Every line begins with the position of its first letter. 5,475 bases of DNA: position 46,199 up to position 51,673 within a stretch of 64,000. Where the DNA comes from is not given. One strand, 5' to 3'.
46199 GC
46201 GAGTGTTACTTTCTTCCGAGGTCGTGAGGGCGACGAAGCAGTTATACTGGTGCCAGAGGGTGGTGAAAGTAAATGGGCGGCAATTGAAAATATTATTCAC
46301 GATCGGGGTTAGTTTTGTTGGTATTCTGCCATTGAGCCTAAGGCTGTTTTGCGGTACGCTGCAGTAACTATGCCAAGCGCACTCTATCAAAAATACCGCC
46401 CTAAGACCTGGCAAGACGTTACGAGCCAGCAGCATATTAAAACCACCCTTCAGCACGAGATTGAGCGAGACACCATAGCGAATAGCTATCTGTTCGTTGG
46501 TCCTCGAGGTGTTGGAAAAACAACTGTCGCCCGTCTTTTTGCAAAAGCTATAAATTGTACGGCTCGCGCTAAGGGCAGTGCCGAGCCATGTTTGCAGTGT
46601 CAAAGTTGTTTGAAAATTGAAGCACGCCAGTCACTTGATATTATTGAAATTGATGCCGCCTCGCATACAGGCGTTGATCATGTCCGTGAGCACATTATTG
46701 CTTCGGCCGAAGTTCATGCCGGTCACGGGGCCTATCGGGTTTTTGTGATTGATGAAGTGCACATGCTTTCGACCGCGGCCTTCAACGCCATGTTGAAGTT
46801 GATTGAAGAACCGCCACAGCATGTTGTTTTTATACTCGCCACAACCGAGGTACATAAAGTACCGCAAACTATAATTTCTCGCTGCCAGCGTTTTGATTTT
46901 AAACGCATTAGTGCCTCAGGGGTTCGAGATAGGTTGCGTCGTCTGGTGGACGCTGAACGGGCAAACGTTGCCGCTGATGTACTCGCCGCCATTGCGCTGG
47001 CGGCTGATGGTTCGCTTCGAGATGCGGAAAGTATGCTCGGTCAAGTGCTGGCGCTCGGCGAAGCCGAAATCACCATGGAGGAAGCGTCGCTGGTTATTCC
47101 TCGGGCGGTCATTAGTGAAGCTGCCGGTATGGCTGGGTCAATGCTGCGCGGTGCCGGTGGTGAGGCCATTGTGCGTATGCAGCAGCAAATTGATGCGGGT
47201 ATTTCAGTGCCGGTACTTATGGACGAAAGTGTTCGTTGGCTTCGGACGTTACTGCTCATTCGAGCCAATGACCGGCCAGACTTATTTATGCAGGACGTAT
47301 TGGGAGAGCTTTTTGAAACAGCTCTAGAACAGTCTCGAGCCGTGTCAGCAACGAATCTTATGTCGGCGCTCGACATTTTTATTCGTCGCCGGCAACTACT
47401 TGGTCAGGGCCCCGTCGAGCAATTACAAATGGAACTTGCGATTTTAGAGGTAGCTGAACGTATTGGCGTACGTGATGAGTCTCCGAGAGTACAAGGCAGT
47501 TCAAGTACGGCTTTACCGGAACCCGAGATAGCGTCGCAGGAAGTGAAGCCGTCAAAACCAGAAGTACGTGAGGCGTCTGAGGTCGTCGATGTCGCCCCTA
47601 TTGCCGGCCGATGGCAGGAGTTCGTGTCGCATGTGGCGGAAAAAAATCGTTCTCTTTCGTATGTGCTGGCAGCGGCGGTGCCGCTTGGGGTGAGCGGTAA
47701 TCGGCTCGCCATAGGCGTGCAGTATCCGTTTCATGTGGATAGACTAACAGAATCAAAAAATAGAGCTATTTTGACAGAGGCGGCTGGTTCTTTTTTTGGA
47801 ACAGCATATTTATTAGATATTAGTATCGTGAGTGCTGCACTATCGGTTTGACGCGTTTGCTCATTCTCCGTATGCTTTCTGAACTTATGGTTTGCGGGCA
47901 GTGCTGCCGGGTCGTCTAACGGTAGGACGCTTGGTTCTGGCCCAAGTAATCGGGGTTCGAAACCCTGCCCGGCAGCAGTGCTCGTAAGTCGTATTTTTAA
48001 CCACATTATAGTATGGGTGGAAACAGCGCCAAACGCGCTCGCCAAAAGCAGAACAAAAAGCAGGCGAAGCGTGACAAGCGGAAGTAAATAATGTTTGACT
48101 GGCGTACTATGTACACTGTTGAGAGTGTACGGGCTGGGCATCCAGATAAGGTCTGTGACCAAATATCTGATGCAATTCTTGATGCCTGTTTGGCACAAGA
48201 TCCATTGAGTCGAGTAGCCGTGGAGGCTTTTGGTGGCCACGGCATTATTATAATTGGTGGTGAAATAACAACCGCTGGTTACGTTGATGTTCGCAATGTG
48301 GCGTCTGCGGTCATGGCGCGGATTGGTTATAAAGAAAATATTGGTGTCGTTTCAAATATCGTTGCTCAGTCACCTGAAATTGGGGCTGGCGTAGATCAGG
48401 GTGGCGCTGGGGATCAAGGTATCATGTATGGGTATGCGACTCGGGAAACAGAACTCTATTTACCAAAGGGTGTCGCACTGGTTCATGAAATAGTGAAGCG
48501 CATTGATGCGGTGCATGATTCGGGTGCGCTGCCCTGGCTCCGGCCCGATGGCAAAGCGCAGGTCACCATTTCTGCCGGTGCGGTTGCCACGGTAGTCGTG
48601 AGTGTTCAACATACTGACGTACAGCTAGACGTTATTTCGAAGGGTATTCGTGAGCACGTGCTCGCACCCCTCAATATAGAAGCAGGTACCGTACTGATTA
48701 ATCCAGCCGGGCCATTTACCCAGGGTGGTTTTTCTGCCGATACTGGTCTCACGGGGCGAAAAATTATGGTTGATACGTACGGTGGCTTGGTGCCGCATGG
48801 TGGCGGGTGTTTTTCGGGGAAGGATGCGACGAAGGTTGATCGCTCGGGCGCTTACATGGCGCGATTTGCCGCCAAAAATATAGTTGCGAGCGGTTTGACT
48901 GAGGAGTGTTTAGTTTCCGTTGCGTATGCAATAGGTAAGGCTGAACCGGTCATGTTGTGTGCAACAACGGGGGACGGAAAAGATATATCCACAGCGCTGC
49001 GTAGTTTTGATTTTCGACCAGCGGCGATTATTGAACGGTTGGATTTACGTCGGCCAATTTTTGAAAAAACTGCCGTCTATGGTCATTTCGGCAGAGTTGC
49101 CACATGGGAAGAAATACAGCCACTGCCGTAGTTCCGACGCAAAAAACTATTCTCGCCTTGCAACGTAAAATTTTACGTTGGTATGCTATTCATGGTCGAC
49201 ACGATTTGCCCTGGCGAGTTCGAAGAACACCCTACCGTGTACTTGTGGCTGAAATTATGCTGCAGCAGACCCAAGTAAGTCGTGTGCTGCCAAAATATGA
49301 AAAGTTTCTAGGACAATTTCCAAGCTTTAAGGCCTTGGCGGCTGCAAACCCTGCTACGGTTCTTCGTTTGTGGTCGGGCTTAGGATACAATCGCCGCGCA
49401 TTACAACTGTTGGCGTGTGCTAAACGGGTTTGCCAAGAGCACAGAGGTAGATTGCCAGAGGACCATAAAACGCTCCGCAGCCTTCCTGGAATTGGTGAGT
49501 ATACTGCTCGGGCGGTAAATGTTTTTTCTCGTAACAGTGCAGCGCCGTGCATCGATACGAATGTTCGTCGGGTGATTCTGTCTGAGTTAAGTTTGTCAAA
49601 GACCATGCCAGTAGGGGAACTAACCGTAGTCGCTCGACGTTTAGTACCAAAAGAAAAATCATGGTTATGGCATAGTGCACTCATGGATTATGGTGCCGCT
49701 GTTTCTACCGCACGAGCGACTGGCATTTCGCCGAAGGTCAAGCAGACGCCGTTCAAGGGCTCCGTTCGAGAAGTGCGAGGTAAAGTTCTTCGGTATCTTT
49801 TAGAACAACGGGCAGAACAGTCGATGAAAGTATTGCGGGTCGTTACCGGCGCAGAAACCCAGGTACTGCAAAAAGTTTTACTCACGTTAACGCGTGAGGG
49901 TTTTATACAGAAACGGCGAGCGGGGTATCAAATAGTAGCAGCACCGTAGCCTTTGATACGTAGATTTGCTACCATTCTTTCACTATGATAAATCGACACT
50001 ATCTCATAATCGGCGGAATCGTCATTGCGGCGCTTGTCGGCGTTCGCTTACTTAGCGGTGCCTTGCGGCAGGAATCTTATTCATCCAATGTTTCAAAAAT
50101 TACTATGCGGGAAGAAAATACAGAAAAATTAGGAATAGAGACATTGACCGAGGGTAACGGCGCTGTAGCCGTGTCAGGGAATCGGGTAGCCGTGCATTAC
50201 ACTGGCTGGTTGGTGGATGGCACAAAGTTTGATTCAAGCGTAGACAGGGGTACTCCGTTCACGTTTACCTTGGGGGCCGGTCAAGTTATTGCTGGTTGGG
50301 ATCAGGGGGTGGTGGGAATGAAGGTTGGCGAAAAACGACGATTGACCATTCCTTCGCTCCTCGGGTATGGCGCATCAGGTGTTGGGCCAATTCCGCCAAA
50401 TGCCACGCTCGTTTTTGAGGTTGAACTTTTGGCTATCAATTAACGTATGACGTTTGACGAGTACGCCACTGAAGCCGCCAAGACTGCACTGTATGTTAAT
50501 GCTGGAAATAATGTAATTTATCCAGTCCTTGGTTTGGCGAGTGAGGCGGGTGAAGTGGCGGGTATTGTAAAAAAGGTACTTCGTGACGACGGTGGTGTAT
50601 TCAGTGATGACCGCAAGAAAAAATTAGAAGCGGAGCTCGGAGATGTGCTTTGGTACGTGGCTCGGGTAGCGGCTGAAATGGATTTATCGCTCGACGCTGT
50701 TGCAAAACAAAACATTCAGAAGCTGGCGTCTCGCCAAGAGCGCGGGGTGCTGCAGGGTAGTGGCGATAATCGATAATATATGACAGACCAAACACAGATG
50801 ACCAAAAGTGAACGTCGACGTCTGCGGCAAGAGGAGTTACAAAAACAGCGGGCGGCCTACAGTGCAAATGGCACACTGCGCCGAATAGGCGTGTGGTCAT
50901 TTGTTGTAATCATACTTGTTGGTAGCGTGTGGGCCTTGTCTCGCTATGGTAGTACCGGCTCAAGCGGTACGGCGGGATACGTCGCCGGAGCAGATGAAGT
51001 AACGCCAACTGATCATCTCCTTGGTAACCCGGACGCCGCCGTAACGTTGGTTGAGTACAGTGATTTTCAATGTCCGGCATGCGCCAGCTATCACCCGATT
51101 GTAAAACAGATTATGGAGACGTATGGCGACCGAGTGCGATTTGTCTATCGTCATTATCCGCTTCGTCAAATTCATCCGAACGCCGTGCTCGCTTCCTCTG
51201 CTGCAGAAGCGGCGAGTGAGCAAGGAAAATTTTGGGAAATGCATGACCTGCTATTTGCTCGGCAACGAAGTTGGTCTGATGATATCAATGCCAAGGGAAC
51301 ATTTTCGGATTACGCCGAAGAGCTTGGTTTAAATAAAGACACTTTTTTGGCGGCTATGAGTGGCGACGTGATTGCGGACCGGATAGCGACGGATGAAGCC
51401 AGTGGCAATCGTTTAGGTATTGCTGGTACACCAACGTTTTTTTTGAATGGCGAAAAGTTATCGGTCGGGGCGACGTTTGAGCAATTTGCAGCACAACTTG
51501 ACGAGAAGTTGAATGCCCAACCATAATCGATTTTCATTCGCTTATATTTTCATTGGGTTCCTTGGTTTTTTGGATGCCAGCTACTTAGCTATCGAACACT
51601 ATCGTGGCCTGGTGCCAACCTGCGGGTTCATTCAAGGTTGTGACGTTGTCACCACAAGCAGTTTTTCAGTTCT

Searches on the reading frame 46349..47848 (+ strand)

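Call 39: search_protein_families(library=pfam, proteins=[window:46349-47848:+], max_evalue=0.00001)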
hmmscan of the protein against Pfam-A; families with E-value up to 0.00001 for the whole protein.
window:46349-47848:+ (500 aa): 7 families
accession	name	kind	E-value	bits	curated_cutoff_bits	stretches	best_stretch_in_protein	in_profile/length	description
PF13177.12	DNA_pol3_delta2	-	9.6e-41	139.9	27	1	27-187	2-160/161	DNA polymerase III, delta subunit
PF00004.35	AAA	-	9.4e-14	52.4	21.2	1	48-182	2-126/131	ATPase family associated with various cellular activities (AAA)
PF13401.12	AAA_22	-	1.4e-07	32.3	27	1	45-166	6-123/130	AAA domain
PF07728.20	AAA_5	-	2.4e-07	31.3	22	1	48-158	3-96/139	AAA domain (dynein-related subfamily)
PF22608.2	DNAX_ATPase_lid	-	3e-07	30.6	27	1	192-238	2-48/49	DNA polymerase III clamp loader subunit, ATPase lid domain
PF05496.18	RuvB_N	-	5.7e-07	29.9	27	1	17-85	2-72/159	Holliday junction DNA helicase RuvB P-loop domain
PF13191.12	AAA_16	-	1.6e-06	29.2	32.6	1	39-162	17-167/167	AAA ATPase domain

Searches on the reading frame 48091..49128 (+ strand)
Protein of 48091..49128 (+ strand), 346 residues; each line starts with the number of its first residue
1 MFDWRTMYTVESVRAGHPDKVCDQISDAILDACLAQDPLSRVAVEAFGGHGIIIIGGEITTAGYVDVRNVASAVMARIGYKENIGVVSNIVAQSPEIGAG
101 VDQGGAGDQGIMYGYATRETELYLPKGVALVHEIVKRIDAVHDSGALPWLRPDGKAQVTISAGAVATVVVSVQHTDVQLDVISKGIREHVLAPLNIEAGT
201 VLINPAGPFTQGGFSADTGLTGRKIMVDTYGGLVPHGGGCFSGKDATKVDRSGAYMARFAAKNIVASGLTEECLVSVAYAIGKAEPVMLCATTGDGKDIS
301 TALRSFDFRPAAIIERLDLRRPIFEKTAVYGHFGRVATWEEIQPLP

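Call 39: search_protein_families(library=pfam, proteins=[window:48091-49128:+], max_evalue=0.00001)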
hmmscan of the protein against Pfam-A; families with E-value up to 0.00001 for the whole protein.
window:48091-49128:+ (346 aa): 3 families
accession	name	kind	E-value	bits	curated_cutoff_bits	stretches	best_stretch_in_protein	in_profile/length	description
PF02773.21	S-AdoMet_synt_C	-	1.9e-51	174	25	1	212-340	2-137/138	S-adenosylmethionine synthetase, C-terminal domain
PF00438.25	S-AdoMet_synt_N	-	4e-29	101.5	33.1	1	6-83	2-80/99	S-adenosylmethionine synthetase, N-terminal domain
PF02772.21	S-AdoMet_synt_M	-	5.5e-27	94.7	29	1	104-209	2-120/120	S-adenosylmethionine synthetase, central domain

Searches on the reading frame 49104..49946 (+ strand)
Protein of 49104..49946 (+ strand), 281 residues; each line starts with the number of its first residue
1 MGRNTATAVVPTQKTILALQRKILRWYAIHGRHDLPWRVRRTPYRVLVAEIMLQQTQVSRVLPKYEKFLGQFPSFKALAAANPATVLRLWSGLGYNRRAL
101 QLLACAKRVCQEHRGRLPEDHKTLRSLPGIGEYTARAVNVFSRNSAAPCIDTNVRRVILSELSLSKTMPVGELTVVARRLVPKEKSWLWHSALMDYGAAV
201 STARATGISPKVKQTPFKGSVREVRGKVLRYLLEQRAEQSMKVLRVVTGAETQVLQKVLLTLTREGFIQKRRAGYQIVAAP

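Call 39: search_protein_families(library=pfam, proteins=[window:49104-49946:+], max_evalue=0.00001)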
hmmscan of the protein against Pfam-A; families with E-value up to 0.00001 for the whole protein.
window:49104-49946:+ (281 aa): 1 family
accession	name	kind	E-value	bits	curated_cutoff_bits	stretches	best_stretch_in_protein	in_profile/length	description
PF00730.31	HhH-GPD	-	6.7e-16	59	26.2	1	48-158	1-83/108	HhH-GPD superfamily base excision DNA repair protein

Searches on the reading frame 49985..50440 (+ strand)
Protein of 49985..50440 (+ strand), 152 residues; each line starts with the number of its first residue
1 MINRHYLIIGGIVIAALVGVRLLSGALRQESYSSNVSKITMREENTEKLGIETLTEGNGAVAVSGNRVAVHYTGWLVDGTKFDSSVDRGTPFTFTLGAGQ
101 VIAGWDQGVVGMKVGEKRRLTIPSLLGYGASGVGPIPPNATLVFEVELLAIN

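Call 39: search_protein_families(library=pfam, proteins=[window:49985-50440:+], max_evalue=0.00001)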
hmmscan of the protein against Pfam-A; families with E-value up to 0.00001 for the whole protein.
window:49985-50440:+ (152 aa): 1 family
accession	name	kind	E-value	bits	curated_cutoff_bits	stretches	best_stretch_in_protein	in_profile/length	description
PF00254.34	FKBP_C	-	6.8e-38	129.3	21.1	1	62-149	5-94/94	FKBP-type peptidyl-prolyl cis-trans isomerase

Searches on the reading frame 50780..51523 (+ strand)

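Call 39: search_protein_families(library=pfam, proteins=[window:50780-51523:+], max_evalue=0.00001)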
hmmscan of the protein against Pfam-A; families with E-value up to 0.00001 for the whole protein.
window:50780-51523:+ (248 aa): 2 families
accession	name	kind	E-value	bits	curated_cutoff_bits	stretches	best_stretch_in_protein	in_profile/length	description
PF13462.12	Thioredoxin_4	-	1.6e-29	103.7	23.2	1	75-242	2-165/165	Thioredoxin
PF01323.26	DSBA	-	3.3e-19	69.8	25.6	1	89-239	1-189/191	DSBA-like thioredoxin domain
